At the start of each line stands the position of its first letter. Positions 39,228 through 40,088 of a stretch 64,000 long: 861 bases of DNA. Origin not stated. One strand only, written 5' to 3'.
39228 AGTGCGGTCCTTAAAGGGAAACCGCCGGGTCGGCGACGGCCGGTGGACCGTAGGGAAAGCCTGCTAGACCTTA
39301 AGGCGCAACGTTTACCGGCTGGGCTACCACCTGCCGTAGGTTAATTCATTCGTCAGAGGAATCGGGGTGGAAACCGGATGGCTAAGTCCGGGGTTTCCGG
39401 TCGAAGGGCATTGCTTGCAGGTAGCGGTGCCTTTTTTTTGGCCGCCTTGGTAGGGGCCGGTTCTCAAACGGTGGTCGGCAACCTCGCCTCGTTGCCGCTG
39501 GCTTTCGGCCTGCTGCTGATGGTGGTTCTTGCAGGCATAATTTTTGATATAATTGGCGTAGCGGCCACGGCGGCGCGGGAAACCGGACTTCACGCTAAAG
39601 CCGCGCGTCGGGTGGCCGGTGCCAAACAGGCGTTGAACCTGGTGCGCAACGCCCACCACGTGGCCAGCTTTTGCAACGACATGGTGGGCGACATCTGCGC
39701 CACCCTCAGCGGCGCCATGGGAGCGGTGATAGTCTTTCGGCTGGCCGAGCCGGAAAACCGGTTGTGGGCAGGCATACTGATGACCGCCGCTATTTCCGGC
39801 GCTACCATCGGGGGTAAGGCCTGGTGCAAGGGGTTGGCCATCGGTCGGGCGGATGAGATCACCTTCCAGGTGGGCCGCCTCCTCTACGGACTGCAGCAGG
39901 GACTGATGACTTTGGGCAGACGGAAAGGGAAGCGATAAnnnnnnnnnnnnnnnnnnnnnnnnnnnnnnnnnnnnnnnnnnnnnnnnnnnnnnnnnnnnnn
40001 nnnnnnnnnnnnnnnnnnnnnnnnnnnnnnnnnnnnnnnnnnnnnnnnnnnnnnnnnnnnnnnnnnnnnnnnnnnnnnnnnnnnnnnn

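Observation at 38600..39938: Probable OLE-class giant ncRNA with its OapA-like membrane partner, embedded between ispA and dxs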

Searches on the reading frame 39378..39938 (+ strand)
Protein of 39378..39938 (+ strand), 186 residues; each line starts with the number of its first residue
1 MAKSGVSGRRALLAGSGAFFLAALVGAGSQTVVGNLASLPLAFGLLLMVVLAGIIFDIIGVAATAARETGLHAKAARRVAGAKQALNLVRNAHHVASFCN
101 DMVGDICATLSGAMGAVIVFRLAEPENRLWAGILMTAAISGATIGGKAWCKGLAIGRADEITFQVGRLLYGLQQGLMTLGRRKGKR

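Call 4: search_protein_families(library=pfam, proteins=[window:39378-39938:+])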
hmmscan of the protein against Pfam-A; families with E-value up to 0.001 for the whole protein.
window:39378-39938:+ (186 aa): 1 family
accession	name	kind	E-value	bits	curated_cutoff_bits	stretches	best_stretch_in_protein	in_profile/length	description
PF01595.25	CNNM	-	0.00064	19.9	28.4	1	47-172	4-127/181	Cyclin M transmembrane N-terminal domain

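Call 5: search_protein_families(library=ncbifam, proteins=[window:39378-39938:+])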
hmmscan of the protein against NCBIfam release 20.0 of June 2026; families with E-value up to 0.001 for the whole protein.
window:39378-39938:+ (186 aa): 0 families

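Call 6: search_solved_structures(query=window:39378-39938:+, max_evalue=1, show_alignments=2)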
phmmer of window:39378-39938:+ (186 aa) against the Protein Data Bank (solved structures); distinct sequences matched with E-value up to 1: 0.

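Call 9: find_homologous_proteins(query=window:39378-39938:+)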
Query window:39378-39938:+ (186 aa): 172 proteins with E <= 0.001 among 5757 candidates; the best 120 are listed.
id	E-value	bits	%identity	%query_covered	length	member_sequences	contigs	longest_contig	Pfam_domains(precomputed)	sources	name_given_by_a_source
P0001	3.0e-97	341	99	89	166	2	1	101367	-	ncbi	ncbi:MAG: hypothetical protein ACPLPT_02350 [Moorellales bacterium]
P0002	1.3e-77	278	76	100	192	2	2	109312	-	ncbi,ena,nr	ncbi:MAG: hypothetical protein QHH27_03845 [Clostridia bacterium]|nr:hypothetical protein [Clostridi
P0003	1.4e-70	255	71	100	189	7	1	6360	-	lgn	-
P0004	1.0e-66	242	68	100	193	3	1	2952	-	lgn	-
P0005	3.2e-62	227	66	94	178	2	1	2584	-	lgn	-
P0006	4.1e-57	211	56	100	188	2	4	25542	PF01595.26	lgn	-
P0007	4.0e-48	182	52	96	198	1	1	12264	-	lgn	-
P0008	2.5e-46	176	52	100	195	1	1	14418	PF01595.26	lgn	-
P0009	9.6e-44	167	53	96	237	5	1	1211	-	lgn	-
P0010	1.0e-43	167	55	90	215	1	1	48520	-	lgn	-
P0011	3.3e-43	166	51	95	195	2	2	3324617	PF01595.26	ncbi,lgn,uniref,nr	ncbi:hypothetical protein [Moorella sp. Hama-1]|uniref:hypothetical protein n=1 Tax=Moorella sp. Ham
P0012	1.9e-40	157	52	89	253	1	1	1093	-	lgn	-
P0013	7.4e-40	155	49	89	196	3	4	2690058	-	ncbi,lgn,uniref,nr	ncbi:MAG: hypothetical protein ACOY3H_03775 [Bacillota bacterium]|uniref:Uncharacterized protein n=2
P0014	1.0e-39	154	50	90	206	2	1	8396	-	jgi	-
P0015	1.0e-39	154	47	99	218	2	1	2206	-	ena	-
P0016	1.4e-37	147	51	85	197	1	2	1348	PF01595.26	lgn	-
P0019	1.5e-35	141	52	76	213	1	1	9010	PF01595.26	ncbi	-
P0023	1.4e-33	134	49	88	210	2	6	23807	PF01595.26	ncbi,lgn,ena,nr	ncbi:MAG: hypothetical protein PHV61_05450 [Limnochordia bacterium]|nr:hypothetical protein [Limnoch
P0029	6.5e-33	132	51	84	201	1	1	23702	PF01595.26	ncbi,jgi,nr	ncbi:MAG: hypothetical protein PHH90_04785 [Limnochordia bacterium]|nr:hypothetical protein [Limnoch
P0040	1.7e-31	127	48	76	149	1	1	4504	PF01595.26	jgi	-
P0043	3.4e-31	126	47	84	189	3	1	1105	PF01595.26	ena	-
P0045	1.0e-30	125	42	100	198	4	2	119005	PF01595.26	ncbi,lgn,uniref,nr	ncbi:hypothetical protein [Desulfitobacterium sp.]|uniref:hypothetical protein n=1 Tax=Desulfitobact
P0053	6.6e-30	122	47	76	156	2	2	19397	PF01595.26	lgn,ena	-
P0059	1.4e-29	121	45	65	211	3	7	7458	PF01595.26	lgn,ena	-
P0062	2.0e-29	121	42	90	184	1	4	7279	PF01595.26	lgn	-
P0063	2.5e-29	120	45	76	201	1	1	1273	PF01595.26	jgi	jgi:CBS domain containing-hemolysin-like protein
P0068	6.4e-29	119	52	75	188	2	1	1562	PF01595.26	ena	-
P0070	7.4e-29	119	52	75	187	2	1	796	PF01595.26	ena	-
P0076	1.8e-28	118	46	76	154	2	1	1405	PF01595.26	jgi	-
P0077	2.1e-28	117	52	75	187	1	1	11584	PF01595.26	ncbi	-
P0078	2.2e-28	117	45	76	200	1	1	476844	PF01595.26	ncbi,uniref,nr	ncbi:hypothetical protein CIB95_04410 [Lottiidibacillus patelloidae]|uniref:CNNM transmembrane domai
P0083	4.3e-28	116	51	75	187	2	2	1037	PF01595.26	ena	-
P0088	7.0e-28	116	51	75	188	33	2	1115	PF01595.26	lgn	-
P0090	1.1e-27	115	46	69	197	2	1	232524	PF01595.26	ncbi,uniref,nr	ncbi:hypothetical protein [Bacillus taeanensis]|uniref:CNNM transmembrane domain-containing protein 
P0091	1.2e-27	115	39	90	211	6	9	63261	PF01595.26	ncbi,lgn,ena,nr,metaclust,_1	ncbi:MAG: Mg2+ and Co2+ transporter CorB [Clostridiaceae bacterium]|nr:Mg2+ and Co2+ transporter Cor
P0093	1.4e-27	115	38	91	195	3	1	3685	PF01595.26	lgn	-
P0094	1.6e-27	114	51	70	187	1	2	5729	PF01595.26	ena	-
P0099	3.1e-27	114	50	70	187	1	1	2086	PF01595.26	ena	-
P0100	3.2e-27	113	50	70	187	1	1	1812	PF01595.26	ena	-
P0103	3.5e-27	113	51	75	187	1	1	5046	PF01595.26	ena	-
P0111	7.2e-27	112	44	75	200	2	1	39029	-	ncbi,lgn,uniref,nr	ncbi:hypothetical protein P4475_08565 [Halalkalibacterium halodurans]|uniref:hypothetical protein n=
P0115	1.8e-26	111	49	69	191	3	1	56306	PF01595.26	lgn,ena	-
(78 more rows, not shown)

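Call 15: find_encoding_contigs(protein=P0111, flank=4000, max_places=2)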
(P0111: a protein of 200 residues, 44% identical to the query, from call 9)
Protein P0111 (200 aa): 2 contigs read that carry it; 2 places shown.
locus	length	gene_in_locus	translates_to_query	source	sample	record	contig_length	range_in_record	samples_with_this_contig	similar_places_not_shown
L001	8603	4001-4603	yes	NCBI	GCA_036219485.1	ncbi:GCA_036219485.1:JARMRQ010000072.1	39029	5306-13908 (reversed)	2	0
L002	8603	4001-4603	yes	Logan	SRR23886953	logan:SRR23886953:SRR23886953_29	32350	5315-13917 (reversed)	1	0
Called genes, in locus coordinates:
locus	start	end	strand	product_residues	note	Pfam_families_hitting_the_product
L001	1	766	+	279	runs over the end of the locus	PF00763:THF_DHG_CYH, PF02882:THF_DHG_CYH_C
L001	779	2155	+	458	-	PF13742:tRNA_anti_2, PF01336:tRNA_anti-codon, PF02601:Exonuc_VII_L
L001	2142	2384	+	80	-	PF02609:Exonuc_VII_S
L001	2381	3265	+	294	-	PF00348:polyprenyl_synt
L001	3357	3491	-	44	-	-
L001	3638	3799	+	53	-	-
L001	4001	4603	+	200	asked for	-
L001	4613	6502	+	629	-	PF00456:Transketolase_N (faint), PF13292:DXP_synthase_N, PF02775:TPP_enzyme_C (weak), PF02779:Transket_pyr, PF02780:Transketolase_C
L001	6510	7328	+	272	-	PF01479:S4 (weak), PF01728:FtsJ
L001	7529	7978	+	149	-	PF01316:Arg_repressor, PF02863:Arg_repressor_C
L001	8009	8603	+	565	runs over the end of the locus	PF02463:SMC_N, PF13175:AAA_15 (weak), PF13476:AAA_23, PF13555:AAA_29 (weak), PF13304:AAA_21 (faint)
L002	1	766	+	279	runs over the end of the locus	PF00763:THF_DHG_CYH, PF02882:THF_DHG_CYH_C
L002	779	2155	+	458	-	PF13742:tRNA_anti_2, PF01336:tRNA_anti-codon, PF02601:Exonuc_VII_L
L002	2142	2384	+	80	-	PF02609:Exonuc_VII_S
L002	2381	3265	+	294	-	PF00348:polyprenyl_synt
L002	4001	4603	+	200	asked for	-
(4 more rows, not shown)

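Call 16: find_encoding_contigs(protein=P0001, flank=10000, max_places=2)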
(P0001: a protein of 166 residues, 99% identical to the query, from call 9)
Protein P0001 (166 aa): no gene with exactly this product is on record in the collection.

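Call 17: find_related_loci(query=window:39378-39938:+, collection=genome_contigs, flank=3000)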
Query window:39378-39938:+ (186 aa) in genome_contigs; peptide patterns used: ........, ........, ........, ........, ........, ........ (x = any residue, [..] = any of these).
257 stretches matched a pattern; 7 encode a relative of the query (tblastn E <= 1e-3); 7 distinct loci.
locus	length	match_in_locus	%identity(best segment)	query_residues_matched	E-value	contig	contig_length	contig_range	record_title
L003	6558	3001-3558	51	7-186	7e-41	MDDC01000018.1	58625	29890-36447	Moorella thermoacetica strain DSM 21394 MOTE_contig000018, whole genome shotgun sequence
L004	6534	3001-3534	42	11-183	4e-34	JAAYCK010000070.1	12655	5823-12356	MAG: Syntrophomonadaceae bacterium isolate AS06rmzACSIP_426 344031_AS06, whole genome shotgun sequence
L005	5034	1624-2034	46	41-174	3e-33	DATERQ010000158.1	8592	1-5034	MAG TPA_asm: bacterium isolate SMAG_U9077 k141_266865, whole genome shotgun sequence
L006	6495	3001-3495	49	19-180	1e-32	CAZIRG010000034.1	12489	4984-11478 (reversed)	MAG TPA_asm: uncultured Syntrophomonadaceae bacterium isolate binchicken_co375_97 genome assembly, contig: NODE_1842_len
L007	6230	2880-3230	50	49-162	1e-31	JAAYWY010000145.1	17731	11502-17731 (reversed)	MAG: Bacillota bacterium isolate AS01afH2WH_58 17164_AS01, whole genome shotgun sequence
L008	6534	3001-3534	42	11-183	5e-29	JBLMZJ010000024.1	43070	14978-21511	MAG: Deltaproteobacteria bacterium isolate MAG206 PRJNA951521_bin62_renamed_23, whole genome shotgun sequence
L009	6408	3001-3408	43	52-186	2e-27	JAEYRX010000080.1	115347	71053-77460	MAG: Bacillota bacterium isolate OH_CBB_75 k127_803593, whole genome shotgun sequence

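Call 35: search_solved_structures(query=A2, max_evalue=10, show_alignments=1)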
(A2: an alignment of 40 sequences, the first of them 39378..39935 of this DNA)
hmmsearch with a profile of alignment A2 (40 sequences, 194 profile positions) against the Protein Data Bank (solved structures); distinct sequences matched with E-value up to 10: 0.

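Call 38: predict_structure(alignment_id=A2)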
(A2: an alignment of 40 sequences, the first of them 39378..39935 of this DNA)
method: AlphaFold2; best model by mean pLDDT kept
length: 186 residues; sequences in the alignment: 40
mean_pLDDT: 85.8   pTM: 0.76
mean pLDDT of the five models: 85.8, 85.7, 81.7, 79.7, 79.7
residues with pLDDT >= 90: 74; 70-90: 99; 50-70: 9; < 50: 4
segments of 3 or more residues with pLDDT < 50: 1-3
pLDDT, mean of each block of 10 residues (from residue 1): 61 80 79 81 88 92 95 96 97 93 86 84 83 79 85 94 97 90 57
secondary structure, 60 per line:
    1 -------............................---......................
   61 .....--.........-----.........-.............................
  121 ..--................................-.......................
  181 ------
elements in order: H8-35 H39-65 H68-76 H82-90 H92-122 H125-156 H158-180

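Call 43: fold_search(model_id=the predicted structure, library=pdb)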
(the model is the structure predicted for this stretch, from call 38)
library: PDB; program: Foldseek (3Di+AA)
matches with E <= 10: 99; with E <= 0.001: 0
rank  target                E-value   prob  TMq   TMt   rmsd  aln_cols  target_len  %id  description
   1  7m1t_B                1.4e-02  1.00  0.50  0.31   7.8       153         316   17  Crystal structure of an archaeal CNNM, MtCorB, with C-terminal deletion in complex with Mg2+-ATP (released 2021-06-16)
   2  7m1t_A                1.8e-02  1.00  0.58  0.35   4.8       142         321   18  Crystal structure of an archaeal CNNM, MtCorB, with C-terminal deletion in complex with Mg2+-ATP (released 2021-06-16)
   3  7m1u_A                4.5e-02  1.00  0.57  0.36   9.8       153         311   20  Crystal structure of an archaeal CNNM, MtCorB, R235L mutant with C-terminal deletion (released 2021-06-16)
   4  7m1u_B                2.2e-01  1.00  0.49  0.33   5.9       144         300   17  Crystal structure of an archaeal CNNM, MtCorB, R235L mutant with C-terminal deletion (released 2021-06-16)
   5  7cff                  3.8e-01  0.95  0.41  0.48  10.4       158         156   13  Structure of the thermostabilized transmembrane domain of the bacterial CNNM/CorC family Mg2+ transporter in complex wit (released 2021-02-24)
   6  7cfg                  4.0e-01  0.94  0.41  0.48  10.4       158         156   13  Structure of the transmembrane domain of the bacterial CNNM/CorC family Mg2+ transporter in complex with Mg2+ (released 2021-02-24)
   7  6vq6_b                8.6e-01  0.14  0.20  0.18  19.5       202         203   16  Mammalian V-ATPase from rat brain - composite model of rotational state 1 bound to ADP and SidK (built from focused re (released 2020-03-18)
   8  7pmx_A                1.1e+00  0.23  0.28  0.11  10.3       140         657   12  HsPepT1 bound to Ala-Phe in the outward facing open conformation (released 2021-10-20)
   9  7ymj_A                1.5e+00  0.08  0.16  0.12  23.4       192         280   15  Cryo-EM structure of alpha1AAR-Nb6 complex bound to tamsulosin (released 2023-07-05)
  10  6xby_b                1.5e+00  0.07  0.15  0.15  19.1       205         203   16  Cryo-EM structure of V-ATPase from bovine brain, state 2 (released 2020-08-19)
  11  6xbw_c                1.7e+00  0.16  0.22  0.26  18.3       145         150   19  Cryo-EM structure of V-ATPase from bovine brain, state 1 (released 2020-08-19)
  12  7u8o_g                1.7e+00  0.15  0.21  0.25  18.0       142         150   18  Structure of porcine V-ATPase with mEAK7 and SidK, Rotary state 2 (released 2022-07-06)
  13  6o7u_m                1.8e+00  0.15  0.21  0.24  18.1       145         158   19  Saccharomyces cerevisiae V-ATPase Stv1-VO (released 2019-04-03)
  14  9chx_A                2.0e+00  0.06  0.15  0.07  23.1       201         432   12  cryo-EM structure of calcineurin-fused beta2 adrenergic receptor in carazolol bound inactive state (released 2024-11-13)
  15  7pmw_A                2.1e+00  0.16  0.31  0.13  10.7       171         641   14  HsPepT1 bound to Ala-Phe in the outward facing occluded conformation (released 2021-10-20)
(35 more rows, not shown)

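Call 45: find_encoding_contigs(protein=P0002, flank=3000, max_places=2)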
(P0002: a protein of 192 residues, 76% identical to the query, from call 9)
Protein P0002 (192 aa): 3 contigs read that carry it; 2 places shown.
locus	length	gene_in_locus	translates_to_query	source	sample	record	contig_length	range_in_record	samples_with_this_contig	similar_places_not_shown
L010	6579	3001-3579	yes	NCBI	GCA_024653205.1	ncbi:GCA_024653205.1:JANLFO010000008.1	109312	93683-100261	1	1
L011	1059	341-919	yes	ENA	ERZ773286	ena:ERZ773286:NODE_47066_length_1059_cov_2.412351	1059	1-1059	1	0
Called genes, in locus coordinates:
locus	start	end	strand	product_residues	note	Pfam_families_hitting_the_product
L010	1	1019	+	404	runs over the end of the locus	PF13742:tRNA_anti_2, PF01336:tRNA_anti-codon, PF02601:Exonuc_VII_L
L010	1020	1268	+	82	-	PF02609:Exonuc_VII_S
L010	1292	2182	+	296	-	PF00348:polyprenyl_synt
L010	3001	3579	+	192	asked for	-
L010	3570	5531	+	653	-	PF00456:Transketolase_N (faint), PF13292:DXP_synthase_N, PF00676:E1_dh (faint), PF02775:TPP_enzyme_C (weak), PF02779:Transket_pyr, PF02780:Transketolase_C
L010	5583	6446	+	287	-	PF01479:S4, PF01728:FtsJ, PF08241:Methyltransf_11 (faint), PF13649:Methyltransf_25 (faint)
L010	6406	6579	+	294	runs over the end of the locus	PF01513:NAD_kinase, PF20143:NAD_kinase_C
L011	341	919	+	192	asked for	-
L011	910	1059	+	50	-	?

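Call 46: find_encoding_contigs(protein=P0003, flank=3000, max_places=1)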
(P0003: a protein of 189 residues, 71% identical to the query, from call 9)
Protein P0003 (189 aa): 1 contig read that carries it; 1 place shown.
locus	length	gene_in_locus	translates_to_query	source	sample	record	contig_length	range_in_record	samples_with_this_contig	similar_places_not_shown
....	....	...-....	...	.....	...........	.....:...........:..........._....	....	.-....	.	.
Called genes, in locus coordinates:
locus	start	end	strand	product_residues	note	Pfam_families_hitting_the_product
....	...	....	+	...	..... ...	-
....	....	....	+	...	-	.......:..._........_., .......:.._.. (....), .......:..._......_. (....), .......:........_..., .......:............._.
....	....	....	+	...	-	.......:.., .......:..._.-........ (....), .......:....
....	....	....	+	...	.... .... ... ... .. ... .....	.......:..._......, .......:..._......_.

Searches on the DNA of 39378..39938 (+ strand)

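Call 19: search_rna_families(sources=[L001, L003, L004, L005, L006, L007, L008, L009], threshold=gathering)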
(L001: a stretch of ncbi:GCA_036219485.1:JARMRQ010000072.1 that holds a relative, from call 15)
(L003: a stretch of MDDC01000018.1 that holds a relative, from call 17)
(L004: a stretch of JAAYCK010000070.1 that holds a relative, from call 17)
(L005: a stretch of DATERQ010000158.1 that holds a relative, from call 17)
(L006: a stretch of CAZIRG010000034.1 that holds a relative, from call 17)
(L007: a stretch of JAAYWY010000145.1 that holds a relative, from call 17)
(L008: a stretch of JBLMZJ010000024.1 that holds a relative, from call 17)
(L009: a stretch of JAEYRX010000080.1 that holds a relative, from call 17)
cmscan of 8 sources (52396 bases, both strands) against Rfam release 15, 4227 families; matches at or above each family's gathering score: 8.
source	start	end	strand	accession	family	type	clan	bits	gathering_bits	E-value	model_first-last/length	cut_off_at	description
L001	3324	3951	+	RF01071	OLE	Gene;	-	538.6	50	3.1e-155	1-616/616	no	Ornate Large Extremophilic RNA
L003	2303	2923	+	RF01071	OLE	Gene;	-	517.7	50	4.9e-149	1-616/616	no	Ornate Large Extremophilic RNA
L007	2100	2697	+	RF01071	OLE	Gene;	-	511.1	50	4.3e-147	1-616/616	no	Ornate Large Extremophilic RNA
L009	2127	2760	+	RF01071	OLE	Gene;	-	484.8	50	2.8e-139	1-616/616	no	Ornate Large Extremophilic RNA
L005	872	1468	+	RF01071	OLE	Gene;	-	483.9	50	5.1e-139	1-616/616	no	Ornate Large Extremophilic RNA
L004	2151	2742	+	RF01071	OLE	Gene;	-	482.5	50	1.4e-138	1-616/616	no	Ornate Large Extremophilic RNA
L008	2219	2810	+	RF01071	OLE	Gene;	-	475.7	50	1.4e-136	1-616/616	no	Ornate Large Extremophilic RNA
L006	1992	2572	+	RF01071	OLE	Gene;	-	466.9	50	5.9e-134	1-616/616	no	Ornate Large Extremophilic RNA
